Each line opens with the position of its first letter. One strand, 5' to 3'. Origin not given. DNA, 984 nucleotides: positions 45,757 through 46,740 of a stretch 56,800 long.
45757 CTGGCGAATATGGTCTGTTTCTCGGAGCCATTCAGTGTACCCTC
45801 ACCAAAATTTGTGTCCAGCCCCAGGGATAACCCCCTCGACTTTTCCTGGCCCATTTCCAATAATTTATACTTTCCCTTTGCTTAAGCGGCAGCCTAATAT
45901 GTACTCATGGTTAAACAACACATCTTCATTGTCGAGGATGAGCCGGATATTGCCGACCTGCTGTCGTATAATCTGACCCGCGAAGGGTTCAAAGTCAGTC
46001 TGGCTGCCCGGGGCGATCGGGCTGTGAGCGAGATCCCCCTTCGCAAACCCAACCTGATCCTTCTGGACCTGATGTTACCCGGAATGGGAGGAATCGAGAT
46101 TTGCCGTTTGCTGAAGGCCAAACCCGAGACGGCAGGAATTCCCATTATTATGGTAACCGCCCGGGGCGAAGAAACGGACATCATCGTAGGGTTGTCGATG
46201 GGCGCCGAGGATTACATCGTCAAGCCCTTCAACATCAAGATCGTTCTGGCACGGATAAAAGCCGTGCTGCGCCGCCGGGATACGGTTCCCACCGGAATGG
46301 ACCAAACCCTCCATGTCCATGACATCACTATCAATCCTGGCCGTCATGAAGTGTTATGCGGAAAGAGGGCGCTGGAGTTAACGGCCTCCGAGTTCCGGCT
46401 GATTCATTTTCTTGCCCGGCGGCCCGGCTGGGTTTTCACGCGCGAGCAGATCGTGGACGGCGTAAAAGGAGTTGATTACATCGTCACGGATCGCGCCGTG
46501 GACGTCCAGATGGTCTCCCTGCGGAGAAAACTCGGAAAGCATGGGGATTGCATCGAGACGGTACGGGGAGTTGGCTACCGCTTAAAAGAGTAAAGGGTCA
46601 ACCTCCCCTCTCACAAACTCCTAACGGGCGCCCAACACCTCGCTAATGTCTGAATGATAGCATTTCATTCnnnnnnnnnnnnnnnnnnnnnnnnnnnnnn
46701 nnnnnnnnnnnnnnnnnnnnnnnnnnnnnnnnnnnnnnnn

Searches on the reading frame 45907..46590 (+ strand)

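Call 6: search_protein_families(library=pfam, proteins=[window:45907-46590:+], max_evalue=0.001)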
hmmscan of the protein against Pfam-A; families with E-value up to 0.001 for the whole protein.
window:45907-46590:+ (228 aa): 2 families
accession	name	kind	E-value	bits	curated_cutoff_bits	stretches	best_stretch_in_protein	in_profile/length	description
PF00072.30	Response_reg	-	3.3e-27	95.3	30.2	1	6-117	1-110/111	Response regulator receiver domain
PF00486.34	Trans_reg_C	-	1.5e-22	79.9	26.2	1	154-226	2-77/77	Transcriptional regulatory protein, C terminal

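Call 85: search_protein_families(library=ncbifam, proteins=[window:45907-46590:+], max_evalue=1e-10)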
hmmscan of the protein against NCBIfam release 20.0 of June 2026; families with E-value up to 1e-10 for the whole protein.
window:45907-46590:+ (228 aa): 61 families (the best 25 are shown)
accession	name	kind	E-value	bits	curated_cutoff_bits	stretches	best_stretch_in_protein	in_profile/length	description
TIGR02154.1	PhoB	equivalog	1.8e-71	240.1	296.2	1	3-226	2-225/226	phosphate regulon transcriptional regulator PhoB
NF053854.1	RespRegPhoBBctds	equivalog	3.4e-61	206.5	270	1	6-226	1-224/225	two-component system response regulator PhoB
NF040689.1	MtrAB_MtrA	equivalog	3.7e-58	196.5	300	1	6-225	1-217/219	MtrAB system response regulator MtrA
NF040534.1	resp_reg_YycF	equivalog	5.6e-56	189.4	340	1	5-227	2-228/231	response regulator YycF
NF007546.0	PRK10161.1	equivalog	2.1e-54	184.5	471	1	4-226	3-225/229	phosphate response regulator transcription factor PhoB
NF007982.1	PRK10710.1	equivalog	3.2e-54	184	380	1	3-226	7-227/235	envelope stress response regulator BaeR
NF008296.0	PRK11083.1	equivalog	5.2e-54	183.1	273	1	2-227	2-226/228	two-component system response regulator CreB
NF041733.1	resp_reg_CseB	equivalog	4e-52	176.9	350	1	5-227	2-227/228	two-component system response regulator CseB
NF007005.1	PRK09468.1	equivalog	9.1e-48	162.7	331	1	3-224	3-229/237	osmolarity response regulator transcription factor OmpR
NF045944.1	ResRegRpaBCyano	equivalog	4.6e-47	160.3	330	1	8-227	2-228/229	response regulator transcription factor RpaB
NF008199.0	PRK10955.1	equivalog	3.6e-45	154.7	341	1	5-225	3-227/232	envelope stress response regulator transcription factor CpxR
NF041734.1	resp_reg_RppA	equivalog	1.6e-44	152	250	1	6-227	3-228/229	two-component system response regulator RppA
TIGR01387.1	cztR_silR_copR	subfamily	5.4e-43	147.2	279.2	1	6-226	1-218/218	heavy metal response regulator transcription factor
NF033117.2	vanR_ACDEGLN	exception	7.8e-43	146.6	350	1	6-226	1-225/226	VanR-ABDEGLN family response regulator transcription factor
NF012227.0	AdeR_RR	equivalog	7.1e-41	140.2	340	1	4-227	12-237/239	efflux system response regulator transcription factor AdeR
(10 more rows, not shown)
